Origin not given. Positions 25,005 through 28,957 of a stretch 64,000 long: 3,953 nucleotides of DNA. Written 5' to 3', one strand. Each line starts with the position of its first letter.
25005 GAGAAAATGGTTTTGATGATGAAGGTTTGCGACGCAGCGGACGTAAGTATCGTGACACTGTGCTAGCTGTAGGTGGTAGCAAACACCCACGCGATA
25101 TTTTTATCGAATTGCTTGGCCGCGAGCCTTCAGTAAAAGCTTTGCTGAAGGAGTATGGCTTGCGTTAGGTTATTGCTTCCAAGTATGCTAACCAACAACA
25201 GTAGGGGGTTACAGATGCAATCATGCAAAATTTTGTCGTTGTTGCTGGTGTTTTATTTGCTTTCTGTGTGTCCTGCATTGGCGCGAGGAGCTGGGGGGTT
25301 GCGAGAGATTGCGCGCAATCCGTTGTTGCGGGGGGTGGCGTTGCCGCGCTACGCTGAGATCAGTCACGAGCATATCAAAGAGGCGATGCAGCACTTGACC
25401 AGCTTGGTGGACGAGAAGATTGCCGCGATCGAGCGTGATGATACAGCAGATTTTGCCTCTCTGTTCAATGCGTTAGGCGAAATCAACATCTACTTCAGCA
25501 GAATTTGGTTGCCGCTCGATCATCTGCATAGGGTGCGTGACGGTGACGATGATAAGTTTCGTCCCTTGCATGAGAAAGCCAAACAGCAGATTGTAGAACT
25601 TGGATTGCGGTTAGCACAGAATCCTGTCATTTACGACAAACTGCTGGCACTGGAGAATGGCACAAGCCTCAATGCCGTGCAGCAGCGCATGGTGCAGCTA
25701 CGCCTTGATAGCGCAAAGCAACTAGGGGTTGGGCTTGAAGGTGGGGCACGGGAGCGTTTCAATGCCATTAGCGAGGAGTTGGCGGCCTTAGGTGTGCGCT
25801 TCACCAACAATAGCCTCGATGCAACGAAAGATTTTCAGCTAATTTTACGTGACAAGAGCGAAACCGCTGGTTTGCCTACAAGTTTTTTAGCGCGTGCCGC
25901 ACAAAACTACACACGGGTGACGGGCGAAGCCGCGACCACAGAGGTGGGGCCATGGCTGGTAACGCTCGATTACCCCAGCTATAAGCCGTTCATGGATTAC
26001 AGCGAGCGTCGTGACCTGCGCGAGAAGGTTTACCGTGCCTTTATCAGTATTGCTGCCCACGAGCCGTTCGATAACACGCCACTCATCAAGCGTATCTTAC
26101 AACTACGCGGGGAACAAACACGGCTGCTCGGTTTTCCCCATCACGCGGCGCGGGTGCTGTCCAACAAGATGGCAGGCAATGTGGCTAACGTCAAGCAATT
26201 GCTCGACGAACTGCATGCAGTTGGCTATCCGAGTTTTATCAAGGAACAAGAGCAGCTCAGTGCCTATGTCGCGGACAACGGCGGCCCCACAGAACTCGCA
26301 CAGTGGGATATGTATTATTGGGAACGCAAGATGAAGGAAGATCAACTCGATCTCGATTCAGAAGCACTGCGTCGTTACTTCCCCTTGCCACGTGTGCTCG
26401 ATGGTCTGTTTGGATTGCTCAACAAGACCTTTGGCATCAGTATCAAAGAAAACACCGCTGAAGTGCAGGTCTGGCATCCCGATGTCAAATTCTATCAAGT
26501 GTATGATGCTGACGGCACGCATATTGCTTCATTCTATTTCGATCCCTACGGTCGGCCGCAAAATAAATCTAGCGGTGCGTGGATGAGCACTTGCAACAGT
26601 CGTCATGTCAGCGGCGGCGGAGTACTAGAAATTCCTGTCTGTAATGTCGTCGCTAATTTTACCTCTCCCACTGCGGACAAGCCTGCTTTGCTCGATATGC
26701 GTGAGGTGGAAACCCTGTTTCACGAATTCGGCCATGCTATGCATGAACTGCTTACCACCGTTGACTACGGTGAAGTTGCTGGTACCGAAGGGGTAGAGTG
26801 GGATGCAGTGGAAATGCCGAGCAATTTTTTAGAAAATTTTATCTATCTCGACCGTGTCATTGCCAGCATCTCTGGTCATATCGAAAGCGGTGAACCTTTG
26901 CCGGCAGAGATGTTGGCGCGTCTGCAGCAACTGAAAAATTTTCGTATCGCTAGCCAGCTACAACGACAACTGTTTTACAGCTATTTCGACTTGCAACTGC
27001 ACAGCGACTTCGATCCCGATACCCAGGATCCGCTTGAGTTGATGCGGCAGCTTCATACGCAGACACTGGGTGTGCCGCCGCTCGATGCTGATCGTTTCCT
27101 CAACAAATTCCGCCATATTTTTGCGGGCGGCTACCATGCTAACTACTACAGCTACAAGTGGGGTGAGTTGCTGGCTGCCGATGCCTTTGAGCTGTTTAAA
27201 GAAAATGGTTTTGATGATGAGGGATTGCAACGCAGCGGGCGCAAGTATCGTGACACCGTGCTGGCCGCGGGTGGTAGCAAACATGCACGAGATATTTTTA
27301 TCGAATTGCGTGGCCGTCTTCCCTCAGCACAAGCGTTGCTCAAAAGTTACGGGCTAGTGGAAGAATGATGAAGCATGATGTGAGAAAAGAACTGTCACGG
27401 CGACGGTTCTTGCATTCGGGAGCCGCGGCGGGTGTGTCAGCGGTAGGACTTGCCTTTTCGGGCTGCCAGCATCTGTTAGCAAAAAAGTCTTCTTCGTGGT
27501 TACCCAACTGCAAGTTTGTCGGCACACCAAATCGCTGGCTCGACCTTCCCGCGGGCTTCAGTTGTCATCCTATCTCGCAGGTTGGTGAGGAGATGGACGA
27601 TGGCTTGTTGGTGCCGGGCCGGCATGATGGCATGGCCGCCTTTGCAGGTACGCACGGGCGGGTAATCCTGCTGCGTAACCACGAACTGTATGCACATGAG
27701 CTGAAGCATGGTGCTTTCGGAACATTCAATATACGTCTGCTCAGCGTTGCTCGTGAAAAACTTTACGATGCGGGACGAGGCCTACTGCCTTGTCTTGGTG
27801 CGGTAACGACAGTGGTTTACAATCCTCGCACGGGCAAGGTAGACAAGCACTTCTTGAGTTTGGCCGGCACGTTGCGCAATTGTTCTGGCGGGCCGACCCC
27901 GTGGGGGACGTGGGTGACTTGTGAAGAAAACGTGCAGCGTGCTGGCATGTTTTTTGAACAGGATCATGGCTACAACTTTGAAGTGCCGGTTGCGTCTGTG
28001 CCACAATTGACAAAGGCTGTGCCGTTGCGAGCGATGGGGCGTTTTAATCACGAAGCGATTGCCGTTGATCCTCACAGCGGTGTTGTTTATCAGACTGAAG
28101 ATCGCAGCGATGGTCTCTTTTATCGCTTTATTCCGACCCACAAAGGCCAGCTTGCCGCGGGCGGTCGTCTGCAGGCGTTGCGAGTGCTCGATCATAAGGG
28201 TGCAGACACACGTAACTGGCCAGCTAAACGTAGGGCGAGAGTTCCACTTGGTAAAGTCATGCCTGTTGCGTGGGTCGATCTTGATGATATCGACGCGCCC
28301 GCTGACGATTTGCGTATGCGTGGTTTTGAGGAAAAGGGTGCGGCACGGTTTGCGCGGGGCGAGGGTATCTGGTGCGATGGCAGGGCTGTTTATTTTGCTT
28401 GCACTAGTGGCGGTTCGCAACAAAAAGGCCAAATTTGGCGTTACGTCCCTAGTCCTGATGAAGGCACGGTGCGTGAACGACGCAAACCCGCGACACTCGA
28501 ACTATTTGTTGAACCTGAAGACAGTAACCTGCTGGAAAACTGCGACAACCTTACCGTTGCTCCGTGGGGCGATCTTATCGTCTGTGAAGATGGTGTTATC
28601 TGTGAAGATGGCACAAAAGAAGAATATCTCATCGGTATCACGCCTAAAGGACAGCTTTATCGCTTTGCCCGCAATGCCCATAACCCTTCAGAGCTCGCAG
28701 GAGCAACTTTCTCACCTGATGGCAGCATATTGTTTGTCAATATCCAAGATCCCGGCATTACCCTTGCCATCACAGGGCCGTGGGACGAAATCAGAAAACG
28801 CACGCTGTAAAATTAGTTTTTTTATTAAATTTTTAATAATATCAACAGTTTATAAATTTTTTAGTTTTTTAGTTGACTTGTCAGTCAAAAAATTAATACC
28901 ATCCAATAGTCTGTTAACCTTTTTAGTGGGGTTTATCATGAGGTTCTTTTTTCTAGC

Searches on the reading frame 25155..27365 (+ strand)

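Call 8: search_protein_families(library=pfam, proteins=[window:25155-27365:+], max_evalue=0.001)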
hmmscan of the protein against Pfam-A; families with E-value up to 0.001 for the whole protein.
window:25155-27365:+ (737 aa): 2 families
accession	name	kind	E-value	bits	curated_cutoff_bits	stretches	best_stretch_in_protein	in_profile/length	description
PF01432.26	Peptidase_M3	-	3.2e-131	439.3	27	1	279-733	1-456/457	Peptidase family M3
PF19310.4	TOP_N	-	4.6e-13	49.5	27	1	79-199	2-123/123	Neurolysin/Thimet oligopeptidase, N-terminal domain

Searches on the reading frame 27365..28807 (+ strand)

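Call 8: search_protein_families(library=pfam, proteins=[window:27365-28807:+], max_evalue=0.001)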
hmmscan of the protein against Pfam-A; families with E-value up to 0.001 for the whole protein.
window:27365-28807:+ (481 aa): 1 family
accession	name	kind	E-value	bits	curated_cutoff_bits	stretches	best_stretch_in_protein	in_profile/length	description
PF05787.19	PhoX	-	9.6e-79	266.3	24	2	159-464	150-515/515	Alkaline phosphatase PhoX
